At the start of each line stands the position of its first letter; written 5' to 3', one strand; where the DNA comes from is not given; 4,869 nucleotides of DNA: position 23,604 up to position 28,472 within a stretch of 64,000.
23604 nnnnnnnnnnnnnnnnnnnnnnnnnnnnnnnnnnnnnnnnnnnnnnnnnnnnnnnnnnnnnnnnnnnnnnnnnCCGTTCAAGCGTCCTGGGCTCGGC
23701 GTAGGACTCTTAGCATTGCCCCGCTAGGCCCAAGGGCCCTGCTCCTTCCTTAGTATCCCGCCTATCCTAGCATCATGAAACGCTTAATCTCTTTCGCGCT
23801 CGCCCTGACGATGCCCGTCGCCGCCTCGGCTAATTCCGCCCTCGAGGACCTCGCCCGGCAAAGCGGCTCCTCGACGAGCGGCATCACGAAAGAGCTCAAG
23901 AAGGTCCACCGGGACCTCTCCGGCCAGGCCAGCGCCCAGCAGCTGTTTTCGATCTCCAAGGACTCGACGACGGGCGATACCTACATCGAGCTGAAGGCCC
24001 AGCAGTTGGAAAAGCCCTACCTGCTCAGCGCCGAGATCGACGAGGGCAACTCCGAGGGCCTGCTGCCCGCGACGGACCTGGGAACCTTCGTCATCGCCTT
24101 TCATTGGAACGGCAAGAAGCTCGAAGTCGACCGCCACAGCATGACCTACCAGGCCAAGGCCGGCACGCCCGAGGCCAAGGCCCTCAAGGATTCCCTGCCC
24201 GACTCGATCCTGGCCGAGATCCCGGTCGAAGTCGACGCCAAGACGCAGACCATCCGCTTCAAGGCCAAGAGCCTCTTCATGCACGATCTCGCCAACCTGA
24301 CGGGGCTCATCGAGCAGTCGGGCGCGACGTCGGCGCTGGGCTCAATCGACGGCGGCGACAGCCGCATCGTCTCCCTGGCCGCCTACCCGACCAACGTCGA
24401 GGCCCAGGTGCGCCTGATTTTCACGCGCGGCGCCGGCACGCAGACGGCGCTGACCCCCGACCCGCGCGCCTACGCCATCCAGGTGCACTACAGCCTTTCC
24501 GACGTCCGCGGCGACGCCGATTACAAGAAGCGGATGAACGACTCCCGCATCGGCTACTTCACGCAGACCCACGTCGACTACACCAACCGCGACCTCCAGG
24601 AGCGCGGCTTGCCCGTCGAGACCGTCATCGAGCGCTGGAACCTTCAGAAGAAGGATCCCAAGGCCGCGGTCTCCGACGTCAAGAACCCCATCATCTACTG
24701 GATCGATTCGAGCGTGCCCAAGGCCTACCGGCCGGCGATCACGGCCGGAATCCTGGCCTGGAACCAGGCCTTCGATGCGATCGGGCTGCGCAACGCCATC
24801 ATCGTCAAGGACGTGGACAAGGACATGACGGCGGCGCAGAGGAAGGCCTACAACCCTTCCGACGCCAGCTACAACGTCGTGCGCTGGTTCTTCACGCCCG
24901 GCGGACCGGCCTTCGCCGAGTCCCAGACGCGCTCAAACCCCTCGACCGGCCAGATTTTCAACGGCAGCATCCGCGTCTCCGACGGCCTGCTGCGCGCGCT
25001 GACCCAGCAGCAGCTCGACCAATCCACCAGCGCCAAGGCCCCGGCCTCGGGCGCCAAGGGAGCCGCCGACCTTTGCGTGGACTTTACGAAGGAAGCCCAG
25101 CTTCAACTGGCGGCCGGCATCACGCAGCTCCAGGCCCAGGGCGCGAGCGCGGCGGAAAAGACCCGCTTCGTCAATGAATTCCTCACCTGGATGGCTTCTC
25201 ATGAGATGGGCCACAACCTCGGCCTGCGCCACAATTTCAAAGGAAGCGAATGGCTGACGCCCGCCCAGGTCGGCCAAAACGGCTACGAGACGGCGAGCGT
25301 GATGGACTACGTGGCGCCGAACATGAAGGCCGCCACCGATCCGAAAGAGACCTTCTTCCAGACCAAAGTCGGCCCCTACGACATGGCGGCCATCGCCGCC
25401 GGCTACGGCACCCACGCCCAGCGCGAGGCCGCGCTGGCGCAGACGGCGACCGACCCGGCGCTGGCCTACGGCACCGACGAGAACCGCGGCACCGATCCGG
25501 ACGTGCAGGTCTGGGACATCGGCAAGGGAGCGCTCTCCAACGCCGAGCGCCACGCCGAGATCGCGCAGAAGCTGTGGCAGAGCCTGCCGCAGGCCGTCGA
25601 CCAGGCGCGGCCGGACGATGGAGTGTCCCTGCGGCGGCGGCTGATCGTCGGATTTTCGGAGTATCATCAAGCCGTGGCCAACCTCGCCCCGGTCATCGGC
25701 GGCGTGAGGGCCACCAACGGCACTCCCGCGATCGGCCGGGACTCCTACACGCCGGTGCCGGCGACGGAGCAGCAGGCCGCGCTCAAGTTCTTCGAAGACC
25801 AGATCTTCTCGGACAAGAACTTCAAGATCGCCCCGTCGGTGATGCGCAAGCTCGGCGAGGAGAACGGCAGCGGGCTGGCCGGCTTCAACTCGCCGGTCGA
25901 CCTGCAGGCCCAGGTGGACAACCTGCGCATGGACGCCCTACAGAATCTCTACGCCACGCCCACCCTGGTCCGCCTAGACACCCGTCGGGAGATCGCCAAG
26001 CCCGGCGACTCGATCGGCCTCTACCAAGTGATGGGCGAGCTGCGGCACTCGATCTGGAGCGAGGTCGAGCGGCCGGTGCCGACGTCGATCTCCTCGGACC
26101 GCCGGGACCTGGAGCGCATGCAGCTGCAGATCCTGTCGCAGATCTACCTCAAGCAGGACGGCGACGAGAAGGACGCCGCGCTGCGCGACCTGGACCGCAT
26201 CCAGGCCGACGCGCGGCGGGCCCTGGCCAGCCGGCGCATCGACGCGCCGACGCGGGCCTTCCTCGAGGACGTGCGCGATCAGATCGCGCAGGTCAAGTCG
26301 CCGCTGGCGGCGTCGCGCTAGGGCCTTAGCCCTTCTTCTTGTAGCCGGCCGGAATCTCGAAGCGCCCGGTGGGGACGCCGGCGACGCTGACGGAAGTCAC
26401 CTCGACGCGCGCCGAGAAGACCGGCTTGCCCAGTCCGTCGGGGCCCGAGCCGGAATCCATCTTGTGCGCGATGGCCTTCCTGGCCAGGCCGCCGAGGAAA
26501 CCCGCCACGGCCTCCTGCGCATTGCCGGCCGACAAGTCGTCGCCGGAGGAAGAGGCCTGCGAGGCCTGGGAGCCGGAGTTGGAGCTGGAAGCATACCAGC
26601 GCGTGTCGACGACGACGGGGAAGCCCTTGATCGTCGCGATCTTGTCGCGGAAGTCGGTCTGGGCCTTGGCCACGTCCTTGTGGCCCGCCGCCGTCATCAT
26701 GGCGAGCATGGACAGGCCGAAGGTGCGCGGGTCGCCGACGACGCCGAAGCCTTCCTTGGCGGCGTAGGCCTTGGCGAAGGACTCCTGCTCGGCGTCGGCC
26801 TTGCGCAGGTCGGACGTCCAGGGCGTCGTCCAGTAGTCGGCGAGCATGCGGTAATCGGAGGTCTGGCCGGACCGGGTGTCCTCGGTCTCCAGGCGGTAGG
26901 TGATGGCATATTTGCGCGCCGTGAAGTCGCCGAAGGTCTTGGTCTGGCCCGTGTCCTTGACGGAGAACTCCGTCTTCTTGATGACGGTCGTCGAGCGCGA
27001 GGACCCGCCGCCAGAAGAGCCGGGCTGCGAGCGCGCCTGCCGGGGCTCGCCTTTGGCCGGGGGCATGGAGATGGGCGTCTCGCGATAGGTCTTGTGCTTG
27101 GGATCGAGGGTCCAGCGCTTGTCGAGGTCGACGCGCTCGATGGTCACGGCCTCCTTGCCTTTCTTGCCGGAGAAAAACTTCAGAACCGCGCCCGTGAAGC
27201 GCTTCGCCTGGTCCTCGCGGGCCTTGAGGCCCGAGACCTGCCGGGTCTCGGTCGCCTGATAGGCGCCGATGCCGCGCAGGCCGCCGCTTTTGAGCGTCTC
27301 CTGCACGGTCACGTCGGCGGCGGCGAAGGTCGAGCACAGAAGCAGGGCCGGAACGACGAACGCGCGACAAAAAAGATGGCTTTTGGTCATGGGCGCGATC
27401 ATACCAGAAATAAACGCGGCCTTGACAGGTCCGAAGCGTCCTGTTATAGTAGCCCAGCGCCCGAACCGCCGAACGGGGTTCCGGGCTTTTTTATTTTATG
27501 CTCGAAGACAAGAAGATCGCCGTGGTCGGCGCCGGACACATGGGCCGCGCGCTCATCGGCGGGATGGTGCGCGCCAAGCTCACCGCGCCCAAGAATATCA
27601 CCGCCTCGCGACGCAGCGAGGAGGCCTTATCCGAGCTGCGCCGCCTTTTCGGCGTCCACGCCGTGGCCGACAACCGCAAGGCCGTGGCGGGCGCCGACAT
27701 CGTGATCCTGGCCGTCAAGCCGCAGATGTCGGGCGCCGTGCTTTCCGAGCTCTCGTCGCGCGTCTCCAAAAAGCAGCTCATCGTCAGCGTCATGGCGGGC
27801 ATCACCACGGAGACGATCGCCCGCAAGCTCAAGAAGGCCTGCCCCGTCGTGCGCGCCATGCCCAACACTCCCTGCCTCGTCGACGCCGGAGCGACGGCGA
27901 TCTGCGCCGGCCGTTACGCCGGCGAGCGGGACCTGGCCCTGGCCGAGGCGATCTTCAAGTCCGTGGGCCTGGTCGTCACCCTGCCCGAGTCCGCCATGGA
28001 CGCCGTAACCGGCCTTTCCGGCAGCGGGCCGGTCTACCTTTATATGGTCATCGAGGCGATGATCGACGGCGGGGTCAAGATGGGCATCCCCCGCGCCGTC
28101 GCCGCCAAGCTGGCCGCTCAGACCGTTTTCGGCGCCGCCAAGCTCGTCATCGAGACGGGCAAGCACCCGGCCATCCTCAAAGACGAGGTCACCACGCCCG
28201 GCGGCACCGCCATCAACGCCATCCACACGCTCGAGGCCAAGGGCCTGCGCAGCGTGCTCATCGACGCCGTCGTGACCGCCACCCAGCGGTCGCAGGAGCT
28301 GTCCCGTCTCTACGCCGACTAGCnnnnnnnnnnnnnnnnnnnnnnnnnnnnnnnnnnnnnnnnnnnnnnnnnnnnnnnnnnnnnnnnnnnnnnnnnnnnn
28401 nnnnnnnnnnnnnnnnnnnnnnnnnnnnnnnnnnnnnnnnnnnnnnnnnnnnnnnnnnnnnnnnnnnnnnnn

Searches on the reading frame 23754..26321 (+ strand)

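Call 14: search_protein_families(library=pfam, proteins=[window:23754-26321:+], max_evalue=0.001)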
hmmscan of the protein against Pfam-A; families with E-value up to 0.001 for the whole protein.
window:23754-26321:+ (855 aa): 3 families
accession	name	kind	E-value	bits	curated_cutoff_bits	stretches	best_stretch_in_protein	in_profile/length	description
PF16313.11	DUF4953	-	4.4e-51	174.4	24.2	1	468-772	4-314/316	Met-zincin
PF17148.9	DUF5117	-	1.9e-22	80.4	27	1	110-300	5-189/189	Domain of unknown function (DUF5117)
PF13582.12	Reprolysin_3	-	0.00022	22.1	22.4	1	437-493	62-122/123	Metallo-peptidase family M12B Reprolysin-like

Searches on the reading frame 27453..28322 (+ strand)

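Call 15: search_protein_families(library=pfam, proteins=[window:27453-28322:+], max_evalue=0.001)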
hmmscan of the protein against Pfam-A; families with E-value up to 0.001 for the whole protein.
window:27453-28322:+ (289 aa): 7 families
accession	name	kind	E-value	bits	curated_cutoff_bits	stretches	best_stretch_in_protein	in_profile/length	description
PF14748.11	P5CR_dimer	-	1.6e-39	134.8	25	1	179-283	1-105/105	Pyrroline-5-carboxylate reductase dimerisation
PF03807.23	F420_oxidored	-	1e-22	81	21.6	1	21-116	1-94/94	NADP oxidoreductase coenzyme F420-dependent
PF01210.29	NAD_Gly3P_dh_N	-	3.3e-07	30.8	23.1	1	21-124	1-113/158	NAD-dependent glycerol-3-phosphate dehydrogenase N-terminus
PF03446.21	NAD_binding_2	-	3.1e-06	27.7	21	1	21-113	1-92/161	NAD binding domain of 6-phosphogluconate dehydrogenase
PF02558.23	ApbA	-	3.1e-05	24.1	22.2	1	22-133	1-119/150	Ketopantoate reductase PanE/ApbA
PF01488.26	Shikimate_DH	-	9.4e-05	23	24.3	1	17-90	10-85/138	Shikimate / quinate 5-dehydrogenase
PF02153.23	PDH_N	-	0.00012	22.1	26.5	1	49-139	14-102/154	Prephenate dehydrogenase, nucleotide-binding domain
